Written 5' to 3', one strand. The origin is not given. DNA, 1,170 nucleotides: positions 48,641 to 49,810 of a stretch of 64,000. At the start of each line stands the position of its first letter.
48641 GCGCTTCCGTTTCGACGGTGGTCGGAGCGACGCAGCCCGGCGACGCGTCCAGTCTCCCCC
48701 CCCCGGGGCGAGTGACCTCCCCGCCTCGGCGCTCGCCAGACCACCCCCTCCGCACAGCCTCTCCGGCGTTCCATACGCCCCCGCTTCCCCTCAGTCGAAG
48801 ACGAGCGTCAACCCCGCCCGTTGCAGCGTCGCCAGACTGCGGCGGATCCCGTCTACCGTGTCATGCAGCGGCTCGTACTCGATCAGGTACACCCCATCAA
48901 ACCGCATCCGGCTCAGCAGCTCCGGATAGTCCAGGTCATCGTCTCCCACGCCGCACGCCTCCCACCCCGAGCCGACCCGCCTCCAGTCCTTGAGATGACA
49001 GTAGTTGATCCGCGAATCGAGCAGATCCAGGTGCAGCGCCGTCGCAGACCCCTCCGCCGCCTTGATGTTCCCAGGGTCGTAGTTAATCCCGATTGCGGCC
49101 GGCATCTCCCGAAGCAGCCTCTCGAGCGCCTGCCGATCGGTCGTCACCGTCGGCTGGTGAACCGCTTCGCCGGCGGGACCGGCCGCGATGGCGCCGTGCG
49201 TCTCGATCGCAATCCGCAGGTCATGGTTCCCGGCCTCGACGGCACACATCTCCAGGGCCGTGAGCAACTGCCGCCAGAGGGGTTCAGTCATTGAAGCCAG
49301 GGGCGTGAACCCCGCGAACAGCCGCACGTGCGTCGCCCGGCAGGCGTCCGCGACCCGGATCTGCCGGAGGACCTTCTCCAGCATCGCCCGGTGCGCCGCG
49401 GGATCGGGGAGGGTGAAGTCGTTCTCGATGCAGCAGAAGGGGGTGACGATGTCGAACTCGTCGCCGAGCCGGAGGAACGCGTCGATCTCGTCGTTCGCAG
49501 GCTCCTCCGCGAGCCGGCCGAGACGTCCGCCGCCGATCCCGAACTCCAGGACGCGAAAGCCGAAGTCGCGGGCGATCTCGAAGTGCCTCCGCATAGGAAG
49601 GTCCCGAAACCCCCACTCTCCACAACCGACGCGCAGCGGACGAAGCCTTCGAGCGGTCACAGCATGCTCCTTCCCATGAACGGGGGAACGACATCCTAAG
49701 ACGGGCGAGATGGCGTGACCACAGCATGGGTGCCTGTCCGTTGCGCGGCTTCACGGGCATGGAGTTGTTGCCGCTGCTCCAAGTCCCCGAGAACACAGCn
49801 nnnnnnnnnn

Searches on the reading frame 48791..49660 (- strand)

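Call 15: search_protein_families(library=pfam, proteins=[window:48791-49660:-], max_evalue=0.0001)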
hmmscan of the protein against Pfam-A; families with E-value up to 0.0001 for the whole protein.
window:48791-49660:- (289 aa): 1 family
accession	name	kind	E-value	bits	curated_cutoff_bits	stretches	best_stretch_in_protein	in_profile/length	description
PF01261.30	AP_endonuc_2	-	6e-21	75.7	31.1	1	27-279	1-246/249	Xylose isomerase-like TIM barrel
